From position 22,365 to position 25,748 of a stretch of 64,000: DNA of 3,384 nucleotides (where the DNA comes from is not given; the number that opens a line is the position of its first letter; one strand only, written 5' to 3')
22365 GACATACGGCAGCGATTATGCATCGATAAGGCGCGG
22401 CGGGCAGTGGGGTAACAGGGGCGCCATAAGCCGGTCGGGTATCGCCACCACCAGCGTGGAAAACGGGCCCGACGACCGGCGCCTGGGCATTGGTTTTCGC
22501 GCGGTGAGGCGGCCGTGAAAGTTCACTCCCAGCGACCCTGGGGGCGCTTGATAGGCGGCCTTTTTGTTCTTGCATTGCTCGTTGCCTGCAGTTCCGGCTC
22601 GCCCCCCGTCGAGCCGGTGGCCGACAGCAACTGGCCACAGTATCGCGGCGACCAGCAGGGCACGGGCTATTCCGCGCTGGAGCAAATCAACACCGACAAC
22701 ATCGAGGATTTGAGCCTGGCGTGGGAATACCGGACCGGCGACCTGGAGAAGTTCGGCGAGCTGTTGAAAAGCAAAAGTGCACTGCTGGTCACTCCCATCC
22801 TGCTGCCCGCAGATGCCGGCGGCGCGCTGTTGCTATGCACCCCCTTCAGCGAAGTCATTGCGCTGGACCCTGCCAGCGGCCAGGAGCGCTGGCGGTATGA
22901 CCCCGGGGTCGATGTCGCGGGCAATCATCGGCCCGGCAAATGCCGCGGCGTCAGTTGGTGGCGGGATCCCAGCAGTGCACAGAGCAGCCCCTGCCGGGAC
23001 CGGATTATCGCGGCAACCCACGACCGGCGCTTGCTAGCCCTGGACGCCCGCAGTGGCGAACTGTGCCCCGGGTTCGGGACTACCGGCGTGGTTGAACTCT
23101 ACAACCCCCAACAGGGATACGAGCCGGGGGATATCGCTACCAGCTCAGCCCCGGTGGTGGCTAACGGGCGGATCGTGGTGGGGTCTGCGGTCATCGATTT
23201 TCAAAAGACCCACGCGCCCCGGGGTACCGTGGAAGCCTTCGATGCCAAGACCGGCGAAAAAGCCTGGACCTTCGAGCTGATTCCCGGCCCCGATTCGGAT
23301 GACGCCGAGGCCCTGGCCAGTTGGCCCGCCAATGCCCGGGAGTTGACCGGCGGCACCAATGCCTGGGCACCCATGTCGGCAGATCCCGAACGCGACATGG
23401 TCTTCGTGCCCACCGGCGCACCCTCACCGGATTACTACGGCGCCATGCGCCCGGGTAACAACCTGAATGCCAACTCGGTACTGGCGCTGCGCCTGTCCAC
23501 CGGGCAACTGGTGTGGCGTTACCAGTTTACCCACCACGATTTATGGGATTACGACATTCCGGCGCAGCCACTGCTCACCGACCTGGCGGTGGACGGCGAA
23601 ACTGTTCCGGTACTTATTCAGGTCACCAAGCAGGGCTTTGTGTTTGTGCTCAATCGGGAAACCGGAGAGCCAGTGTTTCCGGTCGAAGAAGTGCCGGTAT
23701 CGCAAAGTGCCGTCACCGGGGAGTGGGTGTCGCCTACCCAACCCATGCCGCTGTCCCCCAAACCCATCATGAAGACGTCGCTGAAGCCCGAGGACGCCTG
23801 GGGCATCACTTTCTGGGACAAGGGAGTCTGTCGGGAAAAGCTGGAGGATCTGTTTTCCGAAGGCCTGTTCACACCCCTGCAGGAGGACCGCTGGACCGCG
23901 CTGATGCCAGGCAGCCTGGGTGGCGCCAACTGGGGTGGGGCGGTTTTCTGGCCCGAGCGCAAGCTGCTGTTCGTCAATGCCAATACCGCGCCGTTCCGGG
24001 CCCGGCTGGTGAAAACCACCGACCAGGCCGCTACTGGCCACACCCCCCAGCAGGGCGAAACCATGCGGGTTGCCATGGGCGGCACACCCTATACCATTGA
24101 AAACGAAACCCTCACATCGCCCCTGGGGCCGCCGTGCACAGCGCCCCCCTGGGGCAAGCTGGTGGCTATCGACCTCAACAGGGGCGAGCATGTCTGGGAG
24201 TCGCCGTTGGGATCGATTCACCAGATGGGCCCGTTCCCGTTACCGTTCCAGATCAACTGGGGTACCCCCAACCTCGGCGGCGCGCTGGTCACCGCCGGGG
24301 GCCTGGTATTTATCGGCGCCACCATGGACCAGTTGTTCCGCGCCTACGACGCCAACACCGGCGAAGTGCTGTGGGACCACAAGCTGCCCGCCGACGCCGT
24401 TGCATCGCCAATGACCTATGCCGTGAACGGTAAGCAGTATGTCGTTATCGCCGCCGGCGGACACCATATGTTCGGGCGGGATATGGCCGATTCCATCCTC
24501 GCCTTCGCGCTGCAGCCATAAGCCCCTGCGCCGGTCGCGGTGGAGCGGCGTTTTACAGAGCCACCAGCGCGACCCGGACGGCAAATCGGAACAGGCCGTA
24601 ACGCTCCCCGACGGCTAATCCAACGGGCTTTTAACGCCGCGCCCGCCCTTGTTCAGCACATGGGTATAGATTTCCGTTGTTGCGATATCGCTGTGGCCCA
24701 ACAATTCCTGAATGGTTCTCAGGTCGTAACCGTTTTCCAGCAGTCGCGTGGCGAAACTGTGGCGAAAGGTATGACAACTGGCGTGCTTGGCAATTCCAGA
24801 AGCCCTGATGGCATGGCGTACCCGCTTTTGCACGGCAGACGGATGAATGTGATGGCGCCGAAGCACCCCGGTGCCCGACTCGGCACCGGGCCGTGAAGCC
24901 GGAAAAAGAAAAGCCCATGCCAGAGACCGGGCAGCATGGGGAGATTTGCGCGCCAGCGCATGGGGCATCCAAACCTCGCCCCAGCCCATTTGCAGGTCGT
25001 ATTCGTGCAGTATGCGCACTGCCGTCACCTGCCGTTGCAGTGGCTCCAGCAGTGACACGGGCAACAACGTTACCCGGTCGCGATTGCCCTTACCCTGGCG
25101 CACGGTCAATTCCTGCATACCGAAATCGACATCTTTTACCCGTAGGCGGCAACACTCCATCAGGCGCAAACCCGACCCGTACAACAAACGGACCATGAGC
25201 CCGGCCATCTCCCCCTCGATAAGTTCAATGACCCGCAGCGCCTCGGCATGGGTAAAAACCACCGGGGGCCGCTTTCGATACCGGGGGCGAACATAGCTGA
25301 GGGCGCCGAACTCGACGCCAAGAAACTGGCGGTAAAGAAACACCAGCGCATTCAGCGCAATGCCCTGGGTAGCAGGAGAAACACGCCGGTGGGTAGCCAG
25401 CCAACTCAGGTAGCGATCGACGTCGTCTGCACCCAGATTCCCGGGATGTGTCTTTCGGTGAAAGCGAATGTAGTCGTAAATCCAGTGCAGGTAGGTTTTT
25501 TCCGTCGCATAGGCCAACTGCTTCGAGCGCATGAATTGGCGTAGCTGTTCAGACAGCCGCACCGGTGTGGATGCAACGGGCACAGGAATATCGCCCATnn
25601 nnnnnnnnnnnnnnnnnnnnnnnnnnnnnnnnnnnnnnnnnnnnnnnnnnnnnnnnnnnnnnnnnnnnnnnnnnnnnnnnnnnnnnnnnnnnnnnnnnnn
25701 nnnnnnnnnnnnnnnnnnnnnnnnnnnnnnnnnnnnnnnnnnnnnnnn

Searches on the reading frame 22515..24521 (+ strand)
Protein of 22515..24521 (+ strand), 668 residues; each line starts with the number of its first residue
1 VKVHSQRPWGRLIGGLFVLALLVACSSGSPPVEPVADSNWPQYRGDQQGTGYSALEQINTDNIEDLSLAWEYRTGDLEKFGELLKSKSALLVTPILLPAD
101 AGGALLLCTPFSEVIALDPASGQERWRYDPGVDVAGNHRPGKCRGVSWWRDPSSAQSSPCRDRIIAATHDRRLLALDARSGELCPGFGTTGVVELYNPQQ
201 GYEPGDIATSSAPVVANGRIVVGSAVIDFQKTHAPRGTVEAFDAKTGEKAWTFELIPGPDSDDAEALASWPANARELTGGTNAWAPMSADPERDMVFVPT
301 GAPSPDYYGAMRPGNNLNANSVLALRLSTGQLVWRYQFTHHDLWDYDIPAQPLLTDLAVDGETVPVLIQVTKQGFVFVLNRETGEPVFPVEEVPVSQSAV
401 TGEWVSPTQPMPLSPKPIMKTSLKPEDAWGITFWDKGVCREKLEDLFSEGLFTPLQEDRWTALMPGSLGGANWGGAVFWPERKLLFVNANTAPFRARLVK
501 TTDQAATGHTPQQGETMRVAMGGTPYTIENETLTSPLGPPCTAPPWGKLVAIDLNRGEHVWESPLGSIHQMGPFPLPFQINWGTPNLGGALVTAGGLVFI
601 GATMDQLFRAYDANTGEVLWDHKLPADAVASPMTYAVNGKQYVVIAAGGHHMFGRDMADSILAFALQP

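Call 92: search_protein_families(library=pfam, proteins=[window:22515-24521:+], max_evalue=0.01)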
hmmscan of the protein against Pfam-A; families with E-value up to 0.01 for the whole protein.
window:22515-24521:+ (668 aa): 3 families
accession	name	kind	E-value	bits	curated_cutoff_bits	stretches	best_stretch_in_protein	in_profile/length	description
PF01011.28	PQQ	-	5.7e-221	735.8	26.7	1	40-643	1-595/595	Glucose/ethanol/alcohol dehydrogenase, beta-propeller domain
PF13360.13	PQQ_2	-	9.7e-25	88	27.6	3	95-260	28-150/233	Outer membrane protein assembly factor BamB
PF13570.13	Beta-prop_ACSF4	-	4e-08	33.5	133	0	600-649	149-194/329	Beta-alanine-activating enzyme, beta-propeller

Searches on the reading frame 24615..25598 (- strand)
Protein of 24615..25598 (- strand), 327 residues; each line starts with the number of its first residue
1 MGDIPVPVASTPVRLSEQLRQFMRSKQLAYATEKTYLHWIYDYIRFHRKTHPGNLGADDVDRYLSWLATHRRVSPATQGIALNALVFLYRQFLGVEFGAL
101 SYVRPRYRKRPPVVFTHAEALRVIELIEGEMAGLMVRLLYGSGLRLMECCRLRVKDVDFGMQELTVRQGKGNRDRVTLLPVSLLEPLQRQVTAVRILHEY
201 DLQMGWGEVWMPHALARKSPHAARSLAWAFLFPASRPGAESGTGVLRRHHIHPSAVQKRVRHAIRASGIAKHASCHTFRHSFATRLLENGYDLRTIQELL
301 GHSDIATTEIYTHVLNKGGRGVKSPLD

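Call 31: find_homologous_proteins(query=window:24615-25598:-, max_evalue=1e-30)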
Query window:24615-25598:- (327 aa): 7995 proteins with E <= 1e-30 among 8000 candidates; the best 120 are listed.
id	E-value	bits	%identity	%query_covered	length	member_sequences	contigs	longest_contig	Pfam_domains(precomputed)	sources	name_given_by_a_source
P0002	7.9e-217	737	99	100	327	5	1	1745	PF13495.13,PF00589.28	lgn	-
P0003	7.6e-177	605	79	100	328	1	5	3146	PF13495.13,PF00589.28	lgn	-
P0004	8.5e-176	602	80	100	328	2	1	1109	PF13495.13,PF00589.28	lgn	-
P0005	5.8e-173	593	79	100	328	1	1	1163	PF13495.13,PF00589.28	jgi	jgi:integron integrase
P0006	9.1e-152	523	69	100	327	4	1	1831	PF13495.13,PF00589.28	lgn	-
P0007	5.3e-148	511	66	100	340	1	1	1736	PF13495.13,PF00589.28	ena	-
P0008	6.4e-145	500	65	100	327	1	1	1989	PF13495.13,PF00589.28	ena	-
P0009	1.5e-143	496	66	100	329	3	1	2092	PF13495.13,PF00589.28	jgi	jgi:integron integrase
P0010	5.2e-143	494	65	100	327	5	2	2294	PF13495.13,PF00589.28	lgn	-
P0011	1.1e-142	493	65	100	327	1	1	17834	PF13495.13,PF00589.28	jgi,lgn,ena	-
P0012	1.0e-141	490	64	100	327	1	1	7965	PF13495.13,PF00589.28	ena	-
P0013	3.2e-141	488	66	100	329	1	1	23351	PF13495.13,PF00589.28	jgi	jgi:integron integrase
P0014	1.2e-140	486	67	100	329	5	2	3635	PF13495.13,PF00589.28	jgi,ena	-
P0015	2.9e-140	485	64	100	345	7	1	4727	PF13495.13,PF00589.28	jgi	-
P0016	1.7e-139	483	66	100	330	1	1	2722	PF13495.13,PF00589.28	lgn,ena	-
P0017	7.3e-139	481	67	100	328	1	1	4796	PF13495.13,PF00589.28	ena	-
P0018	1.1e-138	480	63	100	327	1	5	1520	PF13495.13,PF00589.28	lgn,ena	-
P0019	2.1e-138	479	67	100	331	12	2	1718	PF13495.13,PF00589.28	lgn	-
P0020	3.4e-137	475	65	100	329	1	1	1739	PF13495.13,PF00589.28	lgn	-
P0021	3.9e-137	475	66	100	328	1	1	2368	PF13495.13,PF00589.28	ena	-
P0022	7.5e-137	474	63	100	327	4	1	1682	PF13495.13,PF00589.28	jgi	-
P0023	5.6e-136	471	62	100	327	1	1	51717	PF13495.13,PF00589.28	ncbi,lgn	-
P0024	6.0e-135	468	64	100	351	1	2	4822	PF13495.13,PF00589.28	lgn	-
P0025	9.0e-135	467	65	100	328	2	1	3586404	PF13495.13,PF00589.28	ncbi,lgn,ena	-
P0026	4.2e-132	458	64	100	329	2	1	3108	PF13495.13,PF00589.28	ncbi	-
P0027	2.0e-130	453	62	100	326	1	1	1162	PF13495.13,PF00589.28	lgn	-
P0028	2.5e-130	453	61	100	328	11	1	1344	PF13495.13,PF00589.28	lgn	-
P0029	5.1e-130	452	62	100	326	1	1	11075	PF13495.13,PF00589.28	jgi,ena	-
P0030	5.5e-130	451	65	93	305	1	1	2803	PF13495.13,PF00589.28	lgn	-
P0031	1.0e-129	450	64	98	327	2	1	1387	PF13495.13,PF00589.28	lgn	-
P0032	2.3e-129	449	61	100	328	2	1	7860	PF13495.13,PF00589.28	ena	-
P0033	3.9e-129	449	61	100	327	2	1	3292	PF13495.13,PF00589.28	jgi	-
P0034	5.5e-129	448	63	100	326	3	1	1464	PF13495.13,PF00589.28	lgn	-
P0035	5.9e-129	448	62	100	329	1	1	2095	PF13495.13,PF00589.28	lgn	-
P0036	9.7e-129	447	62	100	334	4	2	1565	PF13495.13,PF00589.28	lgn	-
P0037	1.1e-128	447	64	100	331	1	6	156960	PF13495.13,PF00589.28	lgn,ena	-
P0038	1.5e-128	447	61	100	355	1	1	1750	PF13495.13,PF00589.28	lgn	-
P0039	1.6e-128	447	61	100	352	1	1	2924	PF13495.13,PF00589.28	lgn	-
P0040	5.4e-128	445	61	100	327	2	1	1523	PF13495.13,PF00589.28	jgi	jgi:integron integrase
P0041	6.4e-128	445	59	100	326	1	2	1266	PF13495.13,PF00589.28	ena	-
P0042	9.9e-128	444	62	100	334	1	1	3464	PF13495.13,PF00589.28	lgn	-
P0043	1.1e-127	444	61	100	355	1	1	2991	PF13495.13,PF00589.28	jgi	-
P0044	2.1e-127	443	61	100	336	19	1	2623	PF13495.13,PF00589.28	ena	-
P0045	3.7e-127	442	61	100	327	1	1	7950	PF13495.13,PF00589.28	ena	-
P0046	9.6e-127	441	61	100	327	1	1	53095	PF13495.13,PF00589.28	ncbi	-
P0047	1.1e-126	441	59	100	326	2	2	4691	PF13495.13,PF00589.28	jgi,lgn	jgi:integron integrase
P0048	1.9e-126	440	60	100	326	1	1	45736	PF13495.13,PF00589.28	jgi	-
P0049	2.3e-126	440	61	100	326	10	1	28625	PF13495.13,PF00589.28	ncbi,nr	ncbi:MAG: integron integrase [Gammaproteobacteria bacterium]|nr:MAG: integron integrase [Gammaproteo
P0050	3.7e-126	439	61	100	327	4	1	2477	PF13495.13,PF00589.28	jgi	-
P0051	6.0e-126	438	60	100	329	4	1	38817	PF13495.13,PF00589.28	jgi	-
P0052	1.0e-125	437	60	100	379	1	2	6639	PF13495.13,PF00589.28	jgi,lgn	jgi:integron integrase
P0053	1.3e-125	437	61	100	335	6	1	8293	PF13495.13,PF00589.28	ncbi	-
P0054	1.5e-125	437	62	100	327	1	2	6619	PF13495.13,PF00589.28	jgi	jgi:integron integrase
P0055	3.9e-125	435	60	100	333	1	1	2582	PF13495.13,PF00589.28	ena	-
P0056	5.7e-125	435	62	100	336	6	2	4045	PF13495.13,PF00589.28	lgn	-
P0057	1.0e-124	434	59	100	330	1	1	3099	PF13495.13,PF00589.28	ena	-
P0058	1.9e-124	433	60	100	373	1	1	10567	PF13495.13,PF00589.28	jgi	-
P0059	2.1e-124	433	60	100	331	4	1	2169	PF13495.13,PF00589.28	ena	-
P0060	2.2e-124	433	61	100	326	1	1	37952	PF13495.13,PF00589.28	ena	-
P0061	4.6e-124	432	60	100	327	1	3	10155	PF13495.13,PF00589.28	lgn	-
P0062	4.7e-124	432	58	100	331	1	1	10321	PF13495.13,PF00589.28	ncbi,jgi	jgi:integron integrase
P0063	6.2e-124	432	58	100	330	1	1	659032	PF13495.13,PF00589.28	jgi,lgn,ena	-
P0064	6.9e-124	431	58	100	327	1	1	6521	PF13495.13,PF00589.28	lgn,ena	-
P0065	1.5e-123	430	62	94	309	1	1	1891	PF13495.13,PF00589.28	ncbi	ncbi:MAG: integron integrase, partial [Gammaproteobacteria bacterium]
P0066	1.8e-123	430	61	99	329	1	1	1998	PF13495.13,PF00589.28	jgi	-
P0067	1.9e-123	430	59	100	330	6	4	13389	PF13495.13,PF00589.28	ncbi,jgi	ncbi:MAG: integron integrase [Gammaproteobacteria bacterium]|jgi:integron integrase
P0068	2.0e-123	430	59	100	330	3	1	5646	PF13495.13,PF00589.28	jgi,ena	-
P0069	2.0e-123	430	61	100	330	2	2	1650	PF13495.13,PF00589.28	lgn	-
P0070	2.6e-123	429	58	100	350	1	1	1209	PF13495.13,PF00589.28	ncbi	-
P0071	2.8e-123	429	59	100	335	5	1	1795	PF13495.13,PF00589.28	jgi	jgi:integron integrase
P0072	3.0e-123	429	58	100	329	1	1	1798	PF13495.13,PF00589.28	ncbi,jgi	-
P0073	3.7e-123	429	58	100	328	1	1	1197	PF13495.13,PF00589.28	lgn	-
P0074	4.9e-123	429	59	100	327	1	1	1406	PF13495.13,PF00589.28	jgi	-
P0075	8.5e-123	428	60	100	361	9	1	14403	PF13495.13,PF00589.28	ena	-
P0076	1.0e-122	428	61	100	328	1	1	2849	PF13495.13,PF00589.28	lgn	-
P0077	1.2e-122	427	64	92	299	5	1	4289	PF13495.13,PF00589.28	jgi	-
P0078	1.2e-122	427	57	100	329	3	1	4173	PF13495.13,PF00589.28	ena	-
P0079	1.3e-122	427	58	100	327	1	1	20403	PF13495.13,PF00589.28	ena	-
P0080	1.4e-122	427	60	100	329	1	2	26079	PF13495.13,PF00589.28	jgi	-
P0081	1.6e-122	427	60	100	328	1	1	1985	PF13495.13,PF00589.28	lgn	-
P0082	1.9e-122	427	63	95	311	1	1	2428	PF13495.13,PF00589.28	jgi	-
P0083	2.1e-122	427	60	100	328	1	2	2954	PF13495.13,PF00589.28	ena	-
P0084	2.5e-122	426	59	100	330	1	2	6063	PF13495.13,PF00589.28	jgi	-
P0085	3.3e-122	426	59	100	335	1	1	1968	PF13495.13,PF00589.28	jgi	-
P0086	3.9e-122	426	60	99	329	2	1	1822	PF13495.13,PF00589.28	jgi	jgi:integron integrase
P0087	4.0e-122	426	58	100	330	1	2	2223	PF13495.13,PF00589.28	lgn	-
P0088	4.3e-122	425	58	100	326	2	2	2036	PF13495.13,PF00589.28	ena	-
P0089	4.4e-122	425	59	100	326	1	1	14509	PF13495.13,PF00589.28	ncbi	ncbi:MAG: integron integrase [Gammaproteobacteria bacterium]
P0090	4.6e-122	425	59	99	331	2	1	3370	PF13495.13,PF00589.28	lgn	-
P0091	6.6e-122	425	58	100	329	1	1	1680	PF13495.13,PF00589.28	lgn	-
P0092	7.4e-122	425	60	100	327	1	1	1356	PF13495.13,PF00589.28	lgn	-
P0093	7.4e-122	425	59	99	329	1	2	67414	PF13495.13,PF00589.28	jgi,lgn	-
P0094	7.6e-122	425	60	100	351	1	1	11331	PF13495.13,PF00589.28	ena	-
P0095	8.1e-122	425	59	100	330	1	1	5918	PF13495.13,PF00589.28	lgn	-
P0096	8.3e-122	425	59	100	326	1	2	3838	PF13495.13,PF00589.28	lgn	-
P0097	8.4e-122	425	59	100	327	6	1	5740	PF13495.13,PF00589.28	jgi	-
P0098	9.1e-122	424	60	100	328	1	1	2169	PF13495.13,PF00589.28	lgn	-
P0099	9.2e-122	424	57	100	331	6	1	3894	PF13495.13,PF00589.28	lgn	-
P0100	9.3e-122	424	60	100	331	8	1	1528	PF13495.13,PF00589.28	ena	-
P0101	9.5e-122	424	60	100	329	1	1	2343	PF13495.13,PF00589.28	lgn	-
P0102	9.9e-122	424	59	100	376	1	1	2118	PF13495.13,PF00589.28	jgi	-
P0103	1.1e-121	424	63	92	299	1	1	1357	PF13495.13,PF00589.28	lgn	-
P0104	1.2e-121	424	60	100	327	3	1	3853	PF13495.13,PF00589.28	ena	-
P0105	1.5e-121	424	59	100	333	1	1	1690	PF13495.13,PF00589.28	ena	-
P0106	2.0e-121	423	59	99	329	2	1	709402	PF13495.13,PF00589.28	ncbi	-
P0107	3.4e-121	423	58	100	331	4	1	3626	PF13495.13,PF00589.28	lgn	-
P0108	4.0e-121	422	58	99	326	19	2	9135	PF13495.13,PF00589.28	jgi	-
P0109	4.4e-121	422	61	94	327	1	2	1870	PF13495.13,PF00589.28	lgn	-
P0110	5.0e-121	422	58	99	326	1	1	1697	PF13495.13,PF00589.28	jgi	jgi:integron integrase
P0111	6.0e-121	422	63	93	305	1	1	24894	PF13495.13,PF00589.28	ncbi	-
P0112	6.2e-121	422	59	100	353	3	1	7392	PF13495.13,PF00589.28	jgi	jgi:integron integrase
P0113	7.9e-121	421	58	100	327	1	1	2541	PF13495.13,PF00589.28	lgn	-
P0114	8.8e-121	421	59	100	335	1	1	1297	PF13495.13,PF00589.28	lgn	-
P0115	1.0e-120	421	59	100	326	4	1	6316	PF13495.13,PF00589.28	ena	-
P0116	1.1e-120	421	60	99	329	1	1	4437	PF13495.13,PF00589.28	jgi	jgi:integron integrase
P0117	1.2e-120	421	58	100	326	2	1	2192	PF13495.13,PF00589.28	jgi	-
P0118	1.7e-120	420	57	100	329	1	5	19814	PF13495.13,PF00589.28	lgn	-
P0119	1.8e-120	420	57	100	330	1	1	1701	PF13495.13,PF00589.28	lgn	-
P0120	2.0e-120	420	58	100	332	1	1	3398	PF13495.13,PF00589.28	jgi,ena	-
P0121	2.6e-120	420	60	100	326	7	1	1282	PF13495.13,PF00589.28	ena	-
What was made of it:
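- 24615..25598 (-): intI, integron integrase (327 aa from the ATG at 25598). Call 31: matches PF13495 + PF00589.
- On Integron gene cassette: intI: call 31.
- Checked: It matches PF13495 + PF00589, and its closest relatives are labelled integron integrase (call 31).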

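Call 33: find_encoding_contigs(protein=P0002, flank=5000)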
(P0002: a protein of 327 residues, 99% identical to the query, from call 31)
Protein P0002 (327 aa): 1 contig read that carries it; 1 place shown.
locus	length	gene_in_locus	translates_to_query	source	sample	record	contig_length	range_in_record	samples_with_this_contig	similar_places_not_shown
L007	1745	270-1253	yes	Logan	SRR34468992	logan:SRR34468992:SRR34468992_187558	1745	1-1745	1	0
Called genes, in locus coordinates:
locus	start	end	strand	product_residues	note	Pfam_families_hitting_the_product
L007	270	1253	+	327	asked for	PF13495:Phage_int_SAM_4, PF00589:Phage_integrase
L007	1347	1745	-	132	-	?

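Call 34: find_encoding_contigs(protein=P0003, flank=5000)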
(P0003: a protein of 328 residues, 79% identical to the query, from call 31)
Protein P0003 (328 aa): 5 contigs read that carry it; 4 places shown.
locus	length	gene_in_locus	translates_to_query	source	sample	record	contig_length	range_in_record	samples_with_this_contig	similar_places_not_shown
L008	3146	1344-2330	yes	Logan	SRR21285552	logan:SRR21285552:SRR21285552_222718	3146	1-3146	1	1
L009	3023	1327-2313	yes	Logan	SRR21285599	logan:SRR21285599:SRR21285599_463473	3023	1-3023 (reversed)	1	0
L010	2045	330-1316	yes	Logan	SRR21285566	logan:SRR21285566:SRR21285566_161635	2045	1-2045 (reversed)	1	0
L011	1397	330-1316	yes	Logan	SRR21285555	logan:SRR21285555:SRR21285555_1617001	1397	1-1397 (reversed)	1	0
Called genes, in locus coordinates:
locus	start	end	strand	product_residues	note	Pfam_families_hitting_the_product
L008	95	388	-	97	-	PF07045:DUF1330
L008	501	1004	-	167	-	-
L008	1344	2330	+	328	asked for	PF13495:Phage_int_SAM_4, PF00589:Phage_integrase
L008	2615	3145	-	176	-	?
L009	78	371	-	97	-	PF07045:DUF1330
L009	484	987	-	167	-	-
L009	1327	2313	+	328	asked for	PF13495:Phage_int_SAM_4, PF00589:Phage_integrase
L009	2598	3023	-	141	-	?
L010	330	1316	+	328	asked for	PF13495:Phage_int_SAM_4, PF00589:Phage_integrase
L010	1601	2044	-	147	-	?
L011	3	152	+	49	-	?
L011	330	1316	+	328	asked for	PF13495:Phage_int_SAM_4, PF00589:Phage_integrase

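Call 61: find_encoding_contigs(protein=P0006, flank=10000, max_places=4)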
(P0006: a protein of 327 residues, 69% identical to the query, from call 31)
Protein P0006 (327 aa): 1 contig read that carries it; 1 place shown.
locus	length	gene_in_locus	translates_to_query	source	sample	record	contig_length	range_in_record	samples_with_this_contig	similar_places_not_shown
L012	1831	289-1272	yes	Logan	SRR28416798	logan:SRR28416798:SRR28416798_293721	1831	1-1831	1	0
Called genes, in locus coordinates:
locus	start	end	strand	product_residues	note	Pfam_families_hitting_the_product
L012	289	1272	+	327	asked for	PF13495:Phage_int_SAM_4, PF00589:Phage_integrase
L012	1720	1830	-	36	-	?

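Call 62: find_encoding_contigs(protein=P0013, flank=10000, max_places=2)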
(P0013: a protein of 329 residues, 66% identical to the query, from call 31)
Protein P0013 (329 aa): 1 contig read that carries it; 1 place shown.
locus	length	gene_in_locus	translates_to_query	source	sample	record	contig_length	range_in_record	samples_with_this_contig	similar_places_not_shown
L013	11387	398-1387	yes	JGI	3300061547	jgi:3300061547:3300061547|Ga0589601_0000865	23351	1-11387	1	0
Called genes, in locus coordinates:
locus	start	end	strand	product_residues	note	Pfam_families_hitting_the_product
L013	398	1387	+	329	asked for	PF13495:Phage_int_SAM_4, PF00589:Phage_integrase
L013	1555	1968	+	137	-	PF00581:Rhodanese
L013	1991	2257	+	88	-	PF00462:Glutaredoxin, PF13417:GST_N_3, PF13409:GST_N_2 (weak)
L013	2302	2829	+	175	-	PF02556:SecB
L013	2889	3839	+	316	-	PF01210:NAD_Gly3P_dh_N, PF02558:ApbA (weak), PF07479:NAD_Gly3P_dh_C, PF20618:GPD_NAD_C_bact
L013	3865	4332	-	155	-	PF00588:SpoU_methylase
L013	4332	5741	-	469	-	PF00072:Response_reg, PF00158:Sigma54_activat, PF14532:Sigma54_activ_2, PF07724:AAA_2 (faint), PF07728:AAA_5 (weak), PF25601:AAA_lid_14, PF02954:HTH_8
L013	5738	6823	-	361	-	PF00989:PAS, PF00512:HisKA, PF02518:HATPase_c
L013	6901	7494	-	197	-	PF13511:DUF4124 (weak)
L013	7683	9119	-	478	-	PF03951:Gln-synt_N, PF00120:Gln-synt_C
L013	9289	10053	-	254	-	PF20260:PUA_4, PF04452:Methyltrans_RNA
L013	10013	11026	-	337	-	PF01636:APH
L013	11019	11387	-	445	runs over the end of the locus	PF01554:MatE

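Call 63: find_encoding_contigs(protein=P0011, flank=10000, max_places=2)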
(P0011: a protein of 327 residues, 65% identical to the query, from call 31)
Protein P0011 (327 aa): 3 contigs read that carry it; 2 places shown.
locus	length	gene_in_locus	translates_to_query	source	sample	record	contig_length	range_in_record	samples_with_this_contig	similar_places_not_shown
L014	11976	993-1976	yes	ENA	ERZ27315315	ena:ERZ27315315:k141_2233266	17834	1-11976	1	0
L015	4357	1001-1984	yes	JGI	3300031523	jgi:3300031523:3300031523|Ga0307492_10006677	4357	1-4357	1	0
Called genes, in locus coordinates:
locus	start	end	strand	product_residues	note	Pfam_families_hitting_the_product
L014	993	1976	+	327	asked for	PF13495:Phage_int_SAM_4, PF00589:Phage_integrase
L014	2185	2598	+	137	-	PF00581:Rhodanese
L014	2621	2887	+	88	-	PF00462:Glutaredoxin, PF13417:GST_N_3, PF13409:GST_N_2 (weak)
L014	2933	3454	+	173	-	PF02556:SecB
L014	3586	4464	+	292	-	PF01210:NAD_Gly3P_dh_N, PF07479:NAD_Gly3P_dh_C, PF20618:GPD_NAD_C_bact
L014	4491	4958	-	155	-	PF00588:SpoU_methylase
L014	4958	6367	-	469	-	PF00072:Response_reg, PF00158:Sigma54_activat, PF14532:Sigma54_activ_2, PF07724:AAA_2 (weak), PF07728:AAA_5 (weak), PF25601:AAA_lid_14, PF02954:HTH_8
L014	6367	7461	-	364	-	PF00989:PAS, PF08448:PAS_4 (faint), PF13426:PAS_9 (faint), PF00512:HisKA, PF02518:HATPase_c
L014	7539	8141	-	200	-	PF13511:DUF4124 (weak)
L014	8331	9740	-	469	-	PF03951:Gln-synt_N, PF00120:Gln-synt_C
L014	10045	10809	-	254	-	PF20260:PUA_4, PF04452:Methyltrans_RNA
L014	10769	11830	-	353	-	PF01636:APH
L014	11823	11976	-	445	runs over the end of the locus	PF01554:MatE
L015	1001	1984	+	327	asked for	PF13495:Phage_int_SAM_4, PF00589:Phage_integrase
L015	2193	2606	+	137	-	PF00581:Rhodanese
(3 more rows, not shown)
